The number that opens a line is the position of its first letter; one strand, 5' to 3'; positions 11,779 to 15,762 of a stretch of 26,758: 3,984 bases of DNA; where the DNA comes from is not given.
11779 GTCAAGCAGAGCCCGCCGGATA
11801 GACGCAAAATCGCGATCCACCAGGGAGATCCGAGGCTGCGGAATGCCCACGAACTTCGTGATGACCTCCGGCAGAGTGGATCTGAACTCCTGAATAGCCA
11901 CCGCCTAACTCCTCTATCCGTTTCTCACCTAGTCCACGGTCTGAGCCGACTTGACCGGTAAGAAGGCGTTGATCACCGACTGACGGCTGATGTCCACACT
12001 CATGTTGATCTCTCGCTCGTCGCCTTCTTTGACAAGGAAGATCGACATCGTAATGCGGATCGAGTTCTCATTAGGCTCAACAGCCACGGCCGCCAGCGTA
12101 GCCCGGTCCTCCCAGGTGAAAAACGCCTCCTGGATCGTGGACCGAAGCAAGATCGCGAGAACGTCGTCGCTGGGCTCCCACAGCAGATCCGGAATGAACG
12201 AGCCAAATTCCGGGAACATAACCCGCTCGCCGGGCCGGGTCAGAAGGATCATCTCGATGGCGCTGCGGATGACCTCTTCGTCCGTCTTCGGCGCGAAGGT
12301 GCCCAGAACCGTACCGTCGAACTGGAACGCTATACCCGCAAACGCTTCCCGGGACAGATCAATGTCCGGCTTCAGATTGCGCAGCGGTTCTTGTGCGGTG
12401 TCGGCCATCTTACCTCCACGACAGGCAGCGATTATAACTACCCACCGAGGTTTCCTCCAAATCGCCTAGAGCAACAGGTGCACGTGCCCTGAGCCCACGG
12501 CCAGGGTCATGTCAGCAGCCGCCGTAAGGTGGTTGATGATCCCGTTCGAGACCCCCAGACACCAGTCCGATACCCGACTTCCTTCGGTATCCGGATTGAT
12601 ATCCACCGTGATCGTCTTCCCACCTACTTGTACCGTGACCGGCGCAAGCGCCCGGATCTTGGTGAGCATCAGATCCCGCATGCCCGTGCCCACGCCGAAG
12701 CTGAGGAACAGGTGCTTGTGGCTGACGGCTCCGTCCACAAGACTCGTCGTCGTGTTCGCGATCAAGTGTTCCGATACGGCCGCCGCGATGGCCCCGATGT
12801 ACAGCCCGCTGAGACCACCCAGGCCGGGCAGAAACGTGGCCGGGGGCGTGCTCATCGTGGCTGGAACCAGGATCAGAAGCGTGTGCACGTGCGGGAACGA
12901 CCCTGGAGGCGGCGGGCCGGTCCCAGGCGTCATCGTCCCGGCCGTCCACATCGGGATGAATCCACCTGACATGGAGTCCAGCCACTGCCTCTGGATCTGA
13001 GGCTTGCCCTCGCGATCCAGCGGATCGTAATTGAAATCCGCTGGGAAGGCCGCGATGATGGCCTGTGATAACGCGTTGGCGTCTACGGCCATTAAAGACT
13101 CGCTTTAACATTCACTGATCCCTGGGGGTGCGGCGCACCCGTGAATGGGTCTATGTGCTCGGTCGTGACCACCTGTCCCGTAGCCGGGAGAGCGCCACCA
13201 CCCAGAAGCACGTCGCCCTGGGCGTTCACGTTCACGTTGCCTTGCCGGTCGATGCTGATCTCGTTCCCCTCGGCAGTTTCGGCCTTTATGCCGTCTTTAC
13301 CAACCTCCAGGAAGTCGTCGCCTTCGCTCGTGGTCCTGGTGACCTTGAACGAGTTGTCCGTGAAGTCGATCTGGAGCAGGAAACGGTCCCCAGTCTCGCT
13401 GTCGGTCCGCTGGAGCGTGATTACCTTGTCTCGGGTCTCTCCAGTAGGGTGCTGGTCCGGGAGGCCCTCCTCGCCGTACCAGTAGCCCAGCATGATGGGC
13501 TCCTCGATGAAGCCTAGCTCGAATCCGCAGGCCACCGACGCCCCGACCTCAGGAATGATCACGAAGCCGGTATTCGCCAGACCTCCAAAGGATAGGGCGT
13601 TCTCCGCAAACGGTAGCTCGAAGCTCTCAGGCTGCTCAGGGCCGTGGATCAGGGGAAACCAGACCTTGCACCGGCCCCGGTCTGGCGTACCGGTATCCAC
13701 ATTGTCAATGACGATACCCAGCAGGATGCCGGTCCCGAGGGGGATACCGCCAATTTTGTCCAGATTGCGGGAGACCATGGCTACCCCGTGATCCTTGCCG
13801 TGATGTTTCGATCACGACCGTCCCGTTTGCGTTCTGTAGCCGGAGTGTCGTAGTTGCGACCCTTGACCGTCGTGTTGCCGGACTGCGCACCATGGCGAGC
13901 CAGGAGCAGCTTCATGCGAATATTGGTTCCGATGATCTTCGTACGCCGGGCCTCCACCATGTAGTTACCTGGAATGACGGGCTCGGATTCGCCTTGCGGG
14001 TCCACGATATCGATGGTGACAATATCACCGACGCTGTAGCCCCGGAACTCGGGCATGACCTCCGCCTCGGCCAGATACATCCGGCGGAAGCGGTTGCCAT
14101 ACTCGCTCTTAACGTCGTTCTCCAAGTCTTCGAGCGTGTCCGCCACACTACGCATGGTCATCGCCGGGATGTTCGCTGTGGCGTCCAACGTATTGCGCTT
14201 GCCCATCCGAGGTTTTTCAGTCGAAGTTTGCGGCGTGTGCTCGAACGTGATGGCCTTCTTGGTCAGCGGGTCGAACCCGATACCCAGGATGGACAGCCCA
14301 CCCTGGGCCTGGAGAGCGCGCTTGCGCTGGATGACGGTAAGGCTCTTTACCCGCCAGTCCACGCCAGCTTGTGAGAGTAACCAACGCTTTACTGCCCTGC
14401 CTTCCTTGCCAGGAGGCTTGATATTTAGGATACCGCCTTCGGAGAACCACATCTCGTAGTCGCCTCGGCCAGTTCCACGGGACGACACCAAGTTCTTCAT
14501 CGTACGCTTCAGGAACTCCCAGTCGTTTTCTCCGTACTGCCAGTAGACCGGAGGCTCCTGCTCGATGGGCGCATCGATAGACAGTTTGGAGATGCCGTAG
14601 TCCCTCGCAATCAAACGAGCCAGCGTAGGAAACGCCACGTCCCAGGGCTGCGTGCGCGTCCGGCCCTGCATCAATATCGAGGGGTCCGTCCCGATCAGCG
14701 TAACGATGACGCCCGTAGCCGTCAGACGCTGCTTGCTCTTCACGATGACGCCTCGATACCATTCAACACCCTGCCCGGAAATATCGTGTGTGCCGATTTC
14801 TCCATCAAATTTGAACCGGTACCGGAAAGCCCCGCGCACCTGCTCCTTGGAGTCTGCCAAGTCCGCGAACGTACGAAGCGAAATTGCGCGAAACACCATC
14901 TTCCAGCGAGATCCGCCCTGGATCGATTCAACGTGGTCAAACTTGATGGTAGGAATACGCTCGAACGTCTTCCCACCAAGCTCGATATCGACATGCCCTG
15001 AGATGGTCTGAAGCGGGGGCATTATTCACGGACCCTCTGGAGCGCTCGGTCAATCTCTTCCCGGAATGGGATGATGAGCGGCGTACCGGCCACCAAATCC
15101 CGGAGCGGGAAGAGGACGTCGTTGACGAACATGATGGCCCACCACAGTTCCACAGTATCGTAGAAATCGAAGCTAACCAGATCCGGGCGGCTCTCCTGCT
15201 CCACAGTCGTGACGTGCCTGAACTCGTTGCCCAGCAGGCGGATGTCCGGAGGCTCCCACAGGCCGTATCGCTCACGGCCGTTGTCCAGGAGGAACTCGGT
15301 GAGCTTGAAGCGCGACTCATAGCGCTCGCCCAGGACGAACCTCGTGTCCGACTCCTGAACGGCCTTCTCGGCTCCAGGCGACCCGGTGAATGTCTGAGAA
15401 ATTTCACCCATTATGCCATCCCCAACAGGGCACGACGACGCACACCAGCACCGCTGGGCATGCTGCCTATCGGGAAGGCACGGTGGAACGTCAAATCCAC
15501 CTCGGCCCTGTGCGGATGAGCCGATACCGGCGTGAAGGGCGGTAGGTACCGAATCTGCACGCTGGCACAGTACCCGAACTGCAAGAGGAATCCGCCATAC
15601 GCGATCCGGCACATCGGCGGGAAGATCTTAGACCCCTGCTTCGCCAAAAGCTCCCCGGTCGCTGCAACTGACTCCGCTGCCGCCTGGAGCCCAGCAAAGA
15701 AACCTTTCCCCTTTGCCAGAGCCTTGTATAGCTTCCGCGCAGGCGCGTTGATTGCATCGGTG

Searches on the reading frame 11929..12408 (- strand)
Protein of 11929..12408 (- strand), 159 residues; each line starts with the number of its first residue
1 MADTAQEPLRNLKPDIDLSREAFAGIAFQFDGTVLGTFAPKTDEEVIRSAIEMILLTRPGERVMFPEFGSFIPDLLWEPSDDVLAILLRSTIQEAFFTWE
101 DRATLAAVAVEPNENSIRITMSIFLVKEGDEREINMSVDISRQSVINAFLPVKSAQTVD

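Call 7: search_protein_families(library=phrogs, proteins=[window:11929-12408:-], max_evalue=0.01)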
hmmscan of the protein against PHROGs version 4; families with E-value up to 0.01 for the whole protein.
window:11929-12408:- (159 aa): 4 families
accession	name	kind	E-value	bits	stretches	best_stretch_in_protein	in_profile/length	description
phrog_261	-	tail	1e-20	75.7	1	36-144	36-147/312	baseplate wedge subunit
phrog_43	-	tail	3.6e-19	69.7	1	36-141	11-117/126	baseplate wedge subunit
phrog_975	-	tail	0.00028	21.1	1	47-128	137-218/238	baseplate protein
phrog_5026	-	tail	0.0005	20.9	1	30-70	14-52/110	baseplate protein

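Call 9: search_protein_families(library=pfam, proteins=[window:11929-12408:-], max_evalue=0.01)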
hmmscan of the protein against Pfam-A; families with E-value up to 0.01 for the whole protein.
window:11929-12408:- (159 aa): 1 family
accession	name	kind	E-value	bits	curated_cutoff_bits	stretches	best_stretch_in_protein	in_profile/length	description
PF04965.19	GPW_gp25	-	1.5e-13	50.8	27.2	1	43-120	3-86/96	Baseplate wedge protein gp25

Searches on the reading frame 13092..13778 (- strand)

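Call 7: search_protein_families(library=phrogs, proteins=[window:13092-13778:-], max_evalue=0.01)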
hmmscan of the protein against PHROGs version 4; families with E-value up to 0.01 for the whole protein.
window:13092-13778:- (228 aa): 1 family
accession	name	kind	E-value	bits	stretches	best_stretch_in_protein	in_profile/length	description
phrog_9992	-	tail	0.00026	21.6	1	167-226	171-226/228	baseplate assembly protein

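Call 9: search_protein_families(library=pfam, proteins=[window:13092-13778:-], max_evalue=0.01)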
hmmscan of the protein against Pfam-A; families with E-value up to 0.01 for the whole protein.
window:13092-13778:- (228 aa): 1 family
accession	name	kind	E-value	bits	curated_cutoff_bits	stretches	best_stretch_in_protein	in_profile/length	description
PF04717.18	Phage_base_V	-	1.5e-07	32.1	23.8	1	20-101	2-75/75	Type VI secretion system/phage-baseplate injector OB domain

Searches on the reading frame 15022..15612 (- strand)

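Call 7: search_protein_families(library=phrogs, proteins=[window:15022-15612:-], max_evalue=0.01)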
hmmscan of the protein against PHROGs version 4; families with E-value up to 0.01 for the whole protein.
window:15022-15612:- (196 aa): 4 families
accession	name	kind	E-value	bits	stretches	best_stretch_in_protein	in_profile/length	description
phrog_15542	-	tail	3.3e-07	31.2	1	134-194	39-98/110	tail sheath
phrog_7145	-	tail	1.9e-06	29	1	133-192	41-102/108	baseplate wedge subunit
phrog_22056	-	tail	0.00079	18.7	1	142-169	81-108/848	baseplate wedge subunit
phrog_232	-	tail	0.0014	19.4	1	136-167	51-82/296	baseplate wedge subunit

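Call 9: search_protein_families(library=pfam, proteins=[window:15022-15612:-], max_evalue=0.01)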
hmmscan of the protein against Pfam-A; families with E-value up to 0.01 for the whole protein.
window:15022-15612:- (196 aa): 0 families
